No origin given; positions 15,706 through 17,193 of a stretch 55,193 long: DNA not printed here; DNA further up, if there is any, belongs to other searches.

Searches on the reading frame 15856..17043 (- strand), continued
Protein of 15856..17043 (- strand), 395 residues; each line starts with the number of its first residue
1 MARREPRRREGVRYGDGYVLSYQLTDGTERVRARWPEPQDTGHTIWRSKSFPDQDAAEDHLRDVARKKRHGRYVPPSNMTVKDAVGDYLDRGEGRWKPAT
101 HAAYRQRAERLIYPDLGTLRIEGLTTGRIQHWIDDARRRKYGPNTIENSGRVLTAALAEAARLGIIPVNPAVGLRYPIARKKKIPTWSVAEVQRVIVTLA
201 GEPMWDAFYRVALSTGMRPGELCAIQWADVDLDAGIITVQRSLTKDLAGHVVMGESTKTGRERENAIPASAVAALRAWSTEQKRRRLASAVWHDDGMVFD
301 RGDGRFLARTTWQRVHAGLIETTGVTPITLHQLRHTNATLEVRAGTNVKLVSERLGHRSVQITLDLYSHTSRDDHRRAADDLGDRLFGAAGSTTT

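Call 48: find_encoding_contigs(protein=P0019, flank=5000, max_places=3)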
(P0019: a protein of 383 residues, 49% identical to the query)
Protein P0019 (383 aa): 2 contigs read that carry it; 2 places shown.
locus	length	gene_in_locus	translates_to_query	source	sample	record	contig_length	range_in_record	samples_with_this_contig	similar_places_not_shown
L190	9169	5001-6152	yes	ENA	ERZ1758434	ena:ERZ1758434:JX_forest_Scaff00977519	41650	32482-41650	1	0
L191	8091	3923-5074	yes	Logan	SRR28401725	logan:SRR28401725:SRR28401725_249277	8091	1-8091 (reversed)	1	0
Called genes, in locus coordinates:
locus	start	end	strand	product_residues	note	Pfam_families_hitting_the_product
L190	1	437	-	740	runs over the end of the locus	PF09250:Prim-Pol, PF13148:DUF3987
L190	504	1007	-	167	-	-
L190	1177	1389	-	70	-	-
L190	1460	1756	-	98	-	-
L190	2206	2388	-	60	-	-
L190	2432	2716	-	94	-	-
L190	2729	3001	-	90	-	PF08281:Sigma70_r4_2 (weak), PF04545:Sigma70_r4 (weak), PF00196:GerE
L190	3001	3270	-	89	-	-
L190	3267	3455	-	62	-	-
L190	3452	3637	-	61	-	-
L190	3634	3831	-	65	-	-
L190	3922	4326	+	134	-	PF13560:HTH_31, PF01381:HTH_3, PF12844:HTH_19 (weak)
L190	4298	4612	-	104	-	-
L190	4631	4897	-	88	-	-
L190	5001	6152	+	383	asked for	PF14659:Phage_int_SAM_3, PF00589:Phage_integrase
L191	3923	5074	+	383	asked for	PF14659:Phage_int_SAM_3, PF00589:Phage_integrase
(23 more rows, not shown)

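Call 50: find_related_loci(query=A2, collection=viral_contigs, flank=3000)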
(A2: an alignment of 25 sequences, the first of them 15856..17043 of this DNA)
Query A2 (395 aa) in viral_contigs; peptide patterns used: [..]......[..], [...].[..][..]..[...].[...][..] (x = any residue, [..] = any of these).
543 stretches matched a pattern; 399 encode a relative of the query (tblastn E <= 1e-3); the best 80 are kept; 80 distinct loci.
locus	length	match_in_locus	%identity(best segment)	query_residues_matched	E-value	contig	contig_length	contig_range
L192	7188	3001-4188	43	4-386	2e-89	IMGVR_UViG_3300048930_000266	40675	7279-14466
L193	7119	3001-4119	42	17-387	3e-84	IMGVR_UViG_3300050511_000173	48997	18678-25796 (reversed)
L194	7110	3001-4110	41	12-383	5e-84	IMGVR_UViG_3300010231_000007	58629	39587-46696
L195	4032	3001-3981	34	56-382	3e-45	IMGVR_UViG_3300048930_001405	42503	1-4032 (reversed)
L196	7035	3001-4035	29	41-390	2e-43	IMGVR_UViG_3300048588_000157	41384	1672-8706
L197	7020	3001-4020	29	46-382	1e-42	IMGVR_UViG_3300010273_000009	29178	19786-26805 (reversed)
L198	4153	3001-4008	28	51-386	9e-42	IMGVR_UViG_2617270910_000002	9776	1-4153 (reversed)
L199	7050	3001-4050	31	51-392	4e-40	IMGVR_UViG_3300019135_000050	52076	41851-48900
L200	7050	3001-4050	31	51-392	4e-40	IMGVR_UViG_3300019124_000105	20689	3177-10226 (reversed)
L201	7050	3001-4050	30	51-392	3e-39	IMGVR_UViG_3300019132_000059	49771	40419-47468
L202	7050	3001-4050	31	51-392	4e-39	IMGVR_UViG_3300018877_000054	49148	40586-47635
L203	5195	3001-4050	30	51-392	2e-38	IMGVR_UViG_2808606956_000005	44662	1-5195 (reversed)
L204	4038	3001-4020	27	46-382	3e-37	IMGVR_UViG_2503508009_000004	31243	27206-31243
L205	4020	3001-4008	27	51-386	6e-37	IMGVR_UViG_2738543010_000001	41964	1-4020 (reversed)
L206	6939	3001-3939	31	67-380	3e-35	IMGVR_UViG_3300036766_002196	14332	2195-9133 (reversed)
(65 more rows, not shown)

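Call 51: find_encoding_contigs(protein=P0013, flank=5000, max_places=3)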
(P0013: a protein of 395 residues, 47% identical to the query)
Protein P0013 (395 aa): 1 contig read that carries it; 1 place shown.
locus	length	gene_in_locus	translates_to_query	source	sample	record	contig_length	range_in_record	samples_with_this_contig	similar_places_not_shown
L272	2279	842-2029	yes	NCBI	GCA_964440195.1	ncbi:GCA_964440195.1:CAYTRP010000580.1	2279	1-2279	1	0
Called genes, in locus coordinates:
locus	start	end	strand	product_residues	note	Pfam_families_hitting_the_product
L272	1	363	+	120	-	?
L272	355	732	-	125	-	-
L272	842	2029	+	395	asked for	PF14659:Phage_int_SAM_3 (weak), PF22022:Phage_int_M (weak), PF00589:Phage_integrase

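Call 52: find_encoding_contigs(protein=P0031, flank=5000, max_places=3)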
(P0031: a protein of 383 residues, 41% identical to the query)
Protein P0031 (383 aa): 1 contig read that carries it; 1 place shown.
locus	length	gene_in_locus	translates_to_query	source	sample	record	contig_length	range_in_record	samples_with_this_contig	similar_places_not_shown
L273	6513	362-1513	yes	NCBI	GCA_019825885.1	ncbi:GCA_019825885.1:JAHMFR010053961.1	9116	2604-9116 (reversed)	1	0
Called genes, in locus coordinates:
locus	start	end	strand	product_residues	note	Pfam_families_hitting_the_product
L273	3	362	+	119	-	?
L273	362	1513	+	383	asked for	PF14659:Phage_int_SAM_3 (weak), PF00589:Phage_integrase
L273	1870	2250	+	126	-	-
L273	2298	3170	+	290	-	-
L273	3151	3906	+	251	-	PF01507:PAPS_reduct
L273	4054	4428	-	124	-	-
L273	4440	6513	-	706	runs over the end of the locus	PF05658:YadA_head (weak)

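Call 58: find_encoding_contigs(protein=P0023, flank=4000, max_places=3)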
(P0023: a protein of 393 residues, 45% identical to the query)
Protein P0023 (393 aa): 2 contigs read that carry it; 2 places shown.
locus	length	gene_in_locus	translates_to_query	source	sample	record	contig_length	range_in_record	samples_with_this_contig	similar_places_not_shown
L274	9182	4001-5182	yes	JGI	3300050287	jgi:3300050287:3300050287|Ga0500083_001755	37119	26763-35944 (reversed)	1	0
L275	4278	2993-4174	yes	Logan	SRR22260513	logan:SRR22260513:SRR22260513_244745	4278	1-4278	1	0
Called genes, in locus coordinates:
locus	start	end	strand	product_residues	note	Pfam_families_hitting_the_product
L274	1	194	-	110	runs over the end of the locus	-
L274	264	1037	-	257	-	-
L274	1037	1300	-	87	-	PF12728:HTH_17 (weak)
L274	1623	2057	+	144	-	PF01381:HTH_3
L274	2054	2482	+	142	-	-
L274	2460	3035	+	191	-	-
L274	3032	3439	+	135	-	-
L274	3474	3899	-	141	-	-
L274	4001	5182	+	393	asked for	PF14659:Phage_int_SAM_3 (weak), PF00589:Phage_integrase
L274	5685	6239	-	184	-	PF01668:SmpB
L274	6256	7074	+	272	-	PF13489:Methyltransf_23, PF13847:Methyltransf_31, PF08241:Methyltransf_11, PF08242:Methyltransf_12, PF13649:Methyltransf_25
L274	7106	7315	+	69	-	-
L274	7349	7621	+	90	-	-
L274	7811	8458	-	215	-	PF00881:Nitroreductase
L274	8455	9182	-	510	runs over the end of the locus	PF00496:SBP_bac_5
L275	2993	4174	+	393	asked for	PF14659:Phage_int_SAM_3 (weak), PF00589:Phage_integrase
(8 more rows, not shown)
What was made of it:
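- L274 runs Int (45% identical), arm repeats, hairpin, ssrA on the complementary strand, smpB, then host genes (call 58).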

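Call 59: find_encoding_contigs(protein=P0020, flank=4000, max_places=3)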
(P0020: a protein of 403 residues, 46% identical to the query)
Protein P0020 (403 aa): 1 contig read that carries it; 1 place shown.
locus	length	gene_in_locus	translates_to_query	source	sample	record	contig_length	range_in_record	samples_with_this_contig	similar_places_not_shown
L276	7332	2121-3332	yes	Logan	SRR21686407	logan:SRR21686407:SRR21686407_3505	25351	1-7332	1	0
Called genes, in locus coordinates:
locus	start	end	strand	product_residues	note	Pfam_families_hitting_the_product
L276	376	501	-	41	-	-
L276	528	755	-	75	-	-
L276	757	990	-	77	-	-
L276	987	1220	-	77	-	-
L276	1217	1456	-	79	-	PF12728:HTH_17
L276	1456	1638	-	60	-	-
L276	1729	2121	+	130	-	PF13560:HTH_31, PF01381:HTH_3, PF12844:HTH_19 (weak), PF13413:HTH_25 (weak)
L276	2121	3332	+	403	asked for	PF14659:Phage_int_SAM_3, PF00589:Phage_integrase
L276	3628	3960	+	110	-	-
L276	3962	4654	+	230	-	-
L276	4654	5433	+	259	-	PF01507:PAPS_reduct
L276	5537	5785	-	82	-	-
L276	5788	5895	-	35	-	-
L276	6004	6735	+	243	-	PF13392:HNH_3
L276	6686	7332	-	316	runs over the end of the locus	PF01510:Amidase_2 (faint)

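Call 74: search_solved_structures(query=window:15856-17043:-, max_evalue=0.001)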
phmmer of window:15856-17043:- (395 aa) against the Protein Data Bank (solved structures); distinct sequences matched with E-value up to 0.001: 8.
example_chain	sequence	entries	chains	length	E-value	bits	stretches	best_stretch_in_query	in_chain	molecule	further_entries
6emy_A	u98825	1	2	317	6.3e-11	45.2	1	104-378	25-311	Int protein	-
6en0_A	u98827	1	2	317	8.6e-11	44.8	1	104-378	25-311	Int protein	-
6emz_A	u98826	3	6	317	2.3e-10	43.4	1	104-378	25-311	Int protein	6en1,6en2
5hxy_A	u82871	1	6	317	3.3e-10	42.9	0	310-371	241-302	Tyrosine recombinase XerA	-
3nkh_A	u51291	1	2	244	1.1e-08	37.9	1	215-373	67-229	Integrase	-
4a8e_A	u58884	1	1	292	5.8e-07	32.2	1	187-373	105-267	PROBABLE TYROSINE RECOMBINASE XERC-LIKE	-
1a0p_A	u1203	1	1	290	0.00027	23.4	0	185-374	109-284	SITE-SPECIFIC RECOMBINASE XERD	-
5dcf_A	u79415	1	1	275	0.00081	21.8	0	207-377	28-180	Tyrosine recombinase XerD,DNA translocase FtsK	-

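Call 75: search_protein_families(library=pfam, alignment_id=A2, max_evalue=0.01)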
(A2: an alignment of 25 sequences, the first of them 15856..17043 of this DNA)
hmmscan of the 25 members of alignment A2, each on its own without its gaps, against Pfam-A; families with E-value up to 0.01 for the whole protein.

A. member 1, window:15856-17043:- (395 aa): 3 families
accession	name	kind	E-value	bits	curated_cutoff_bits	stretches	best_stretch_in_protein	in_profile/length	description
PF00589.27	Phage_integrase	-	5.9e-24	85.2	27.1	1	205-371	23-169/172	Phage integrase family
PF14659.12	Phage_int_SAM_3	-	7.6e-05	23.3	22.6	1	82-135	3-56/58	Phage integrase, N-terminal SAM-like domain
PF22022.2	Phage_int_M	-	0.0021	18.7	27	1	85-139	5-60/96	Phage integrase central domain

B. families by the number of members that match (of 25 scanned): 10 families
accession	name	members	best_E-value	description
PF00589.27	Phage_integrase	25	1.6e-30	Phage integrase family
PF14659.12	Phage_int_SAM_3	23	3e-12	Phage integrase, N-terminal SAM-like domain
PF22022.2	Phage_int_M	21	4.3e-09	Phage integrase central domain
PF02899.23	Phage_int_SAM_1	2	1.6e-05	Phage integrase, N-terminal SAM-like domain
PF13102.12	Phage_int_SAM_5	2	0.00067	Phage integrase SAM-like domain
PF24624.1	Int_N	2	0.00086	Phage integrase, N-terminal domain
PF11917.13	DUF3435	2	0.0016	Protein of unknown function (DUF3435)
PF12835.12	Integrase_1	1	0.0054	Integrase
PF13495.12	Phage_int_SAM_4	1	0.0057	Phage integrase, N-terminal SAM-like domain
PF16795.10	Phage_integr_3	1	0.0094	Archaeal phage integrase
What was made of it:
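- On Lambda-type (heterobivalent) attP: No Pfam arm-binding family matches (call 75).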

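Call 78: search_solved_structures(query=A2, max_evalue=1)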
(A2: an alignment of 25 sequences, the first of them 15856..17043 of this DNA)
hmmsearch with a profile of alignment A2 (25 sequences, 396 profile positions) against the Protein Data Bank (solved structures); distinct sequences matched with E-value up to 1: 25.
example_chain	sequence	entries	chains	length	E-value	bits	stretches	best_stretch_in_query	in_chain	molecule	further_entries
3nkh_A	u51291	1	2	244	8.8e-27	97.1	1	213-383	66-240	Integrase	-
6emy_A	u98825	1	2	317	4.1e-26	94.9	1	78-382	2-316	Int protein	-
6en0_A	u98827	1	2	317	4.3e-26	94.8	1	78-382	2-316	Int protein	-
6emz_A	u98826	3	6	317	3.5e-25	91.8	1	78-382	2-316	Int protein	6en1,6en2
5hxy_A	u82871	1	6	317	1.4e-22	83.3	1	176-374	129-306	Tyrosine recombinase XerA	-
4a8e_A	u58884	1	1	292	3.8e-18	68.6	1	155-380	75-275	PROBABLE TYROSINE RECOMBINASE XERC-LIKE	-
9i5v_14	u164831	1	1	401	7.6e-16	61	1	130-378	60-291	Ribosome-associated translation inhibitor RaiA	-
1a0p_A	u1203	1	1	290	6.5e-15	58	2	294-375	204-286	SITE-SPECIFIC RECOMBINASE XERD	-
2kd1_A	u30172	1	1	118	2.1e-13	53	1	75-185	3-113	DNA integration/recombination/invertion protein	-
5dcf_A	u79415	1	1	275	1.4e-12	50.3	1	202-376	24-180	Tyrosine recombinase XerD,DNA translocase FtsK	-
2a3v_A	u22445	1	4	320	4.2e-12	48.7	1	305-369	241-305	site-specific recombinase IntI4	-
2kkp_A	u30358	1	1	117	1.2e-11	47.3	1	74-181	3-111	Phage integrase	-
5c6k_A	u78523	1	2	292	3.6e-11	45.6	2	328-378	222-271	Integrase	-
5jjv_A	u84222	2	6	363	6e-11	44.9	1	171-379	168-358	Tyrosine recombinase XerH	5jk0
1z1b_A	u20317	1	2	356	2.2e-10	43.1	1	80-229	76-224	Integrase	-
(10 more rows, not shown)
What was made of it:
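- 15856..17043 (-): Tyrosine integrase, 395 aa, convergent with the ssrA fragment. This leaves an N-terminal ~78 aa where the arm-binding domain sits (call 78).
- Closest known: Bacteriophage lambda attP. Same: The Int has an extra N-terminal segment ahead of the core-binding domain, which aligns to lambda Int from residue 76 (call 78).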

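Call 79: find_homologous_proteins(query=L274:5685-6239:-, max_evalue=1e-40)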
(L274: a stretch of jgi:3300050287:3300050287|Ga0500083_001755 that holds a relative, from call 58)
Query L274:5685-6239:- (184 aa): 1939 proteins with E <= 1e-40 among 6536 candidates; the best 120 are listed.
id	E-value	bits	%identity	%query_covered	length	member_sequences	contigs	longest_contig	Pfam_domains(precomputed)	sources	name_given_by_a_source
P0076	4.1e-99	348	96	90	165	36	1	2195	PF01668.24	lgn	-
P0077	1.1e-94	333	92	90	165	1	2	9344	PF01668.24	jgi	-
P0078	1.2e-92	327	88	90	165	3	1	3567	PF01668.24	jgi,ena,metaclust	metaclust:\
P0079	3.9e-92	325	87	90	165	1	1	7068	PF01668.24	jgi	jgi:SsrA-binding protein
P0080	2.7e-91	322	86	90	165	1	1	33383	PF01668.24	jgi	jgi:SsrA-binding protein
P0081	1.2e-89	317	86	90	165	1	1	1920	PF01668.24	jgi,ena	-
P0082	1.8e-89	316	86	90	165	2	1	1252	PF01668.24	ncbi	-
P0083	3.1e-89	315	83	90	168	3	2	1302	PF01668.24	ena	-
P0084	1.5e-88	313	85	90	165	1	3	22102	PF01668.24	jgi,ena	jgi:SsrA-binding protein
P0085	2.8e-88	312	85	90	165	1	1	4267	PF01668.24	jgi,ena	-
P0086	4.0e-88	312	85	90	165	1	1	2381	PF01668.24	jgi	-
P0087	5.4e-88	311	84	90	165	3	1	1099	PF01668.24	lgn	-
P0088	1.8e-87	310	84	90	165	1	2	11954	PF01668.24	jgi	jgi:SsrA-binding protein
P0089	3.3e-87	309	84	89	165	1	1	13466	PF01668.24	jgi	-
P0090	1.1e-86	307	82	89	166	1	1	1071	PF01668.24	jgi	jgi:SsrA-binding protein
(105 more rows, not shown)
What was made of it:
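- Its SmpB is closest to Thermomicrobiales MAG proteins (call 79).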
